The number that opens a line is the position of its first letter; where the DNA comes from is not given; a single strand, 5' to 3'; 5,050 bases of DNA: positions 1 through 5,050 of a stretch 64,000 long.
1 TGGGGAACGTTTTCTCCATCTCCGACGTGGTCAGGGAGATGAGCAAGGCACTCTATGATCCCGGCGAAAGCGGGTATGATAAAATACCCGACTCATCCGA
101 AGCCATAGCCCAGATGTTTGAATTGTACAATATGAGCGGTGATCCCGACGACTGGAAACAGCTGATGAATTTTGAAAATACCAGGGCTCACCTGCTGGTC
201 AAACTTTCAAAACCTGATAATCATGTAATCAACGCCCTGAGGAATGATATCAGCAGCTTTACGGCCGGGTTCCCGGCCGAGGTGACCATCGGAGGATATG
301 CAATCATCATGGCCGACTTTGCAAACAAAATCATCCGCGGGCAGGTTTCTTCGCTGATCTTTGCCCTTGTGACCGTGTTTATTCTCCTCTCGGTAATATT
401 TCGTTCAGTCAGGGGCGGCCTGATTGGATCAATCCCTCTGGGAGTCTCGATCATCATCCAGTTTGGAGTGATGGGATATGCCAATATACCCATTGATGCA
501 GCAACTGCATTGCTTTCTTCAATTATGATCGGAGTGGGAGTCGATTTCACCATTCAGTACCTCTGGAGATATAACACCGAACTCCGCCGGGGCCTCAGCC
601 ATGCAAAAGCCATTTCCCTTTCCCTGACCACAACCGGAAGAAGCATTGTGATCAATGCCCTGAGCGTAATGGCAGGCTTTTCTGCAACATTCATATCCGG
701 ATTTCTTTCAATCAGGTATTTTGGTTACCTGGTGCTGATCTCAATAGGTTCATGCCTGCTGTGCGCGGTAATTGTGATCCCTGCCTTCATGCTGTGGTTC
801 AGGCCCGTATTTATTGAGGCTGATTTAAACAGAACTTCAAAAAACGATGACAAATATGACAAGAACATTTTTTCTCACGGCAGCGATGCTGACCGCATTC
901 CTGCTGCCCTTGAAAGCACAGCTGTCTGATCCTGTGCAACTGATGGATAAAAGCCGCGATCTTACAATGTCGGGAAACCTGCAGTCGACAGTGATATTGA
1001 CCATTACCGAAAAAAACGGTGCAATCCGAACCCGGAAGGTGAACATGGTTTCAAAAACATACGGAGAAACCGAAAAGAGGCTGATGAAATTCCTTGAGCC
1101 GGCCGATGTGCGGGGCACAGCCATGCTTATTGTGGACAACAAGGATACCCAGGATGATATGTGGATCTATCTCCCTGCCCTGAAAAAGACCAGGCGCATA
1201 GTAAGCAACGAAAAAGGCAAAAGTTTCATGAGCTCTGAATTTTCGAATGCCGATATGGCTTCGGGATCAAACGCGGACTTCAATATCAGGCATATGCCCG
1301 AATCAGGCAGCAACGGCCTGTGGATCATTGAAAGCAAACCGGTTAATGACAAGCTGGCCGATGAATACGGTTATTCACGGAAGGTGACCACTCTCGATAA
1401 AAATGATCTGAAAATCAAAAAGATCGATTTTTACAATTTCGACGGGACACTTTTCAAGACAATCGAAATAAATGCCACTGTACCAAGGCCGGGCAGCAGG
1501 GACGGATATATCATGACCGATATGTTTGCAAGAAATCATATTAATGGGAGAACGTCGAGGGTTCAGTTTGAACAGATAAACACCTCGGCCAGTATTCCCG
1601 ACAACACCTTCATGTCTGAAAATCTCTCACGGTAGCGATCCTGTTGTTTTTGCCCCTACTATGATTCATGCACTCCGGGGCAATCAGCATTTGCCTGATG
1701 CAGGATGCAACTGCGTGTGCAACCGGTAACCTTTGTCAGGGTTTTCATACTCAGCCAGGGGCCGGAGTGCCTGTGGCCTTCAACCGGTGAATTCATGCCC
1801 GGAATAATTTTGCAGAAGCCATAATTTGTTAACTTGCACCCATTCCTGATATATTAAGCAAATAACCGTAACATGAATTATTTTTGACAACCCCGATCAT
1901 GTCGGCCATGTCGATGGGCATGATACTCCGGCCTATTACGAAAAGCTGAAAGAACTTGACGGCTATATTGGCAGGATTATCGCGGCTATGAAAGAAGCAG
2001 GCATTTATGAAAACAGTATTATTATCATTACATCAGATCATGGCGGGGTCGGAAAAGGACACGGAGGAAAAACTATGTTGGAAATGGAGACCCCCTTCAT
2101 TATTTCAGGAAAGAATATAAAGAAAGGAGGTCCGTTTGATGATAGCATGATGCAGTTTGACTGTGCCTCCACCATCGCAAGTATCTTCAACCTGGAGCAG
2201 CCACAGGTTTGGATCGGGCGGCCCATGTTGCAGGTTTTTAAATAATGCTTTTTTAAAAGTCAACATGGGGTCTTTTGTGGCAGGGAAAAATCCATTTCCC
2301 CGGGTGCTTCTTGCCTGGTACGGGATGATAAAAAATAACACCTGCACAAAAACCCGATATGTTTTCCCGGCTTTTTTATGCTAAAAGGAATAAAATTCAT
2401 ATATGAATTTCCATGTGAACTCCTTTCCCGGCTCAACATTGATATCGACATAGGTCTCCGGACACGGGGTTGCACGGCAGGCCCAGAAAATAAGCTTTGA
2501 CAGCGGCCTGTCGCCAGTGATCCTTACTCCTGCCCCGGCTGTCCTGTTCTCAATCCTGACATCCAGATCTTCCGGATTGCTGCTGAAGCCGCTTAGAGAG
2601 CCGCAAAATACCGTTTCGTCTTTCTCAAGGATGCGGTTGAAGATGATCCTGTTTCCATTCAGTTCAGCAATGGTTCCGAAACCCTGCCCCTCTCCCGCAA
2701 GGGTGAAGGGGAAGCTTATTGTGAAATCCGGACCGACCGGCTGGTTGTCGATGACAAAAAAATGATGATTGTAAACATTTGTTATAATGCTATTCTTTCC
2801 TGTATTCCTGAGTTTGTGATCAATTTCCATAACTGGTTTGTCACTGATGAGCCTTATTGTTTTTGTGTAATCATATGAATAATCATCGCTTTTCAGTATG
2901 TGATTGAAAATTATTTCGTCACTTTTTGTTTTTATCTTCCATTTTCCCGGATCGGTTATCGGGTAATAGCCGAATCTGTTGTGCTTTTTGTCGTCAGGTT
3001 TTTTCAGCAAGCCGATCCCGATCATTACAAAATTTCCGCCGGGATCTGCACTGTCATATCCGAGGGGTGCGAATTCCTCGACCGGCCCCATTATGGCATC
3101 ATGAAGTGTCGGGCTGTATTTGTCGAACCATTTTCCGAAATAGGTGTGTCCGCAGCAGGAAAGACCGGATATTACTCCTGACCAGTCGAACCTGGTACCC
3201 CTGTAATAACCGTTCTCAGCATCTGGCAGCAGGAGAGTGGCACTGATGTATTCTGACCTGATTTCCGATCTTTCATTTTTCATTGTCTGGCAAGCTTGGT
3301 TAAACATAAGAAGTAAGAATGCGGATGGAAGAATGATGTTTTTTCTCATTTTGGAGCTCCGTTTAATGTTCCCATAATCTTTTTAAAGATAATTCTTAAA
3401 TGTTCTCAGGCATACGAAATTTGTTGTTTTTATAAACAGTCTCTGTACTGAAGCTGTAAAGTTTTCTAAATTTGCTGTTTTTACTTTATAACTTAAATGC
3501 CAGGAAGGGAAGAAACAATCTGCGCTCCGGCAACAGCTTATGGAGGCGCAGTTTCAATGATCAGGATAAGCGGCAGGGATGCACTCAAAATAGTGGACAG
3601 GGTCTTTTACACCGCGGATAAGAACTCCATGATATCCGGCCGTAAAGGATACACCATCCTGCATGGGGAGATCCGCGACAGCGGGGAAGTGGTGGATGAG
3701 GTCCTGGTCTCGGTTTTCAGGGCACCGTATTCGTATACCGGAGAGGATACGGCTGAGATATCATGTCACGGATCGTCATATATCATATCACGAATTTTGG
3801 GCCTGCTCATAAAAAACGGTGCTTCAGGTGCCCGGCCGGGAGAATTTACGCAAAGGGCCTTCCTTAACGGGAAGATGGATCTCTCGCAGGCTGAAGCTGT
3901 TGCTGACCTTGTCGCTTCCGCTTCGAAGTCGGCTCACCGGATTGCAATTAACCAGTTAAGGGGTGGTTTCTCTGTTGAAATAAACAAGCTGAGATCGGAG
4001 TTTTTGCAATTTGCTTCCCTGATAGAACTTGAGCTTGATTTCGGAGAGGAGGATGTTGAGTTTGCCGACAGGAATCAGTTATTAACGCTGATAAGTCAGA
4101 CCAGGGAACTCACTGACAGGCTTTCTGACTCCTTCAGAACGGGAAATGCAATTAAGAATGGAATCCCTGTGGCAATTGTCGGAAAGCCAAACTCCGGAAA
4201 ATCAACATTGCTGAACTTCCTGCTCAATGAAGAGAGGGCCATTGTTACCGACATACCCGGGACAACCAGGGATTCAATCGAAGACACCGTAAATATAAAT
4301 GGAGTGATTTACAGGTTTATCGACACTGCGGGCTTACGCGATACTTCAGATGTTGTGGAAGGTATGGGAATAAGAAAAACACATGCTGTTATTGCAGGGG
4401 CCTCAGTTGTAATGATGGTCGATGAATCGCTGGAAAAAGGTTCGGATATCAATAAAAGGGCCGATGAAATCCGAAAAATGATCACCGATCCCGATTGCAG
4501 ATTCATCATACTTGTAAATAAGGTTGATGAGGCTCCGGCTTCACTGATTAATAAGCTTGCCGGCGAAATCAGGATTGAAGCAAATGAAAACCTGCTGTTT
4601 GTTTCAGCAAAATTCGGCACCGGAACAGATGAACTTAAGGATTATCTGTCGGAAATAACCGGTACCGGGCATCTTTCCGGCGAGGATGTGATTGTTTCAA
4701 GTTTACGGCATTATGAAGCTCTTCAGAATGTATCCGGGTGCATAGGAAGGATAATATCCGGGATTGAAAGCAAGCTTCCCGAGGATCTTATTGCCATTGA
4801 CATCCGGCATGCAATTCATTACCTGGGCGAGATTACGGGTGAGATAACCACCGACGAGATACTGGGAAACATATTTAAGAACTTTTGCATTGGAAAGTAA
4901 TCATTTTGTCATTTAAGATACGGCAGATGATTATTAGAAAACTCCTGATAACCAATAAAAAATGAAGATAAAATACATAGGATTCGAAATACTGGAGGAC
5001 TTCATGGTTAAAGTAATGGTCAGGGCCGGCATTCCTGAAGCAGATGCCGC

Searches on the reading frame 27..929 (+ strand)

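Call 19: search_protein_families(library=pfam, proteins=[window:27-929:+])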
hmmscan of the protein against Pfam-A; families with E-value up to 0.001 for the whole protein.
window:27-929:+ (300 aa): 2 families
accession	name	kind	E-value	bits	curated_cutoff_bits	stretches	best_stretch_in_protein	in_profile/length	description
PF03176.21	MMPL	-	1e-21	77.7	20.5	1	6-256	38-300/333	MMPL family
PF00873.25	ACR_tran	-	6.2e-08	31.3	28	1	66-254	294-485/1021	AcrB/AcrD/AcrF family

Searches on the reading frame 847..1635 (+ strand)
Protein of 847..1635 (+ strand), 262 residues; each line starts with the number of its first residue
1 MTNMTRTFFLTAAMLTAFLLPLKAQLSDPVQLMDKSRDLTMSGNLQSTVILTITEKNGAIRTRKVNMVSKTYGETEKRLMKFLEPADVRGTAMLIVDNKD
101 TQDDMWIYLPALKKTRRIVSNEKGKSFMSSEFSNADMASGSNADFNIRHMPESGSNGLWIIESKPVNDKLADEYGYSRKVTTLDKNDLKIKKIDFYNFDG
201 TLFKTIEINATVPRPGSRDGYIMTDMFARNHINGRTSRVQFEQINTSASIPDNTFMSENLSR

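Call 19: search_protein_families(library=pfam, proteins=[window:847-1635:+])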
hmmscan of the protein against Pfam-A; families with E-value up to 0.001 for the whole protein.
window:847-1635:+ (262 aa): 2 families
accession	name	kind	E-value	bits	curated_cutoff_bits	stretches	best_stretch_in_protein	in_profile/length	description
PF17131.11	LolA_like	-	3e-40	138.3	30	1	75-262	2-184/184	Outer membrane lipoprotein-sorting protein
PF07044.18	DUF1329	-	2.8e-08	33.9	23.1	1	70-144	135-216/368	Protein of unknown function (DUF1329)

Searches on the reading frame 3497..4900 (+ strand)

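Call 19: search_protein_families(library=pfam, proteins=[window:3497-4900:+])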
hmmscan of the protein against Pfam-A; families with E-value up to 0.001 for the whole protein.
window:3497-4900:+ (467 aa): 6 families
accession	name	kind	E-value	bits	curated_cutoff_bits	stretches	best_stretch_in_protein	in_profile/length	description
PF12631.12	MnmE_helical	-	3.8e-51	174.6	40.1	1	129-464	1-211/211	MnmE helical domain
PF10396.14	TrmE_N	-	1e-37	129.3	29.8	1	7-126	1-117/117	GTP-binding protein TrmE N-terminus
PF01926.29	MMR_HSR1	-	9.4e-23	80.9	21.9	1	225-342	2-113/113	50S ribosome-binding GTPase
PF02421.24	FeoB_N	-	2.1e-08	34.3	27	1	225-382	3-154/156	Ferrous iron transport protein B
PF00009.33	GTP_EFTU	-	6e-06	26.4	26.5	1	225-386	6-184/188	Elongation factor Tu GTP binding domain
PF03193.22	RsgA_GTPase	-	0.00033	20.9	30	0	225-255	109-139/174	RsgA GTPase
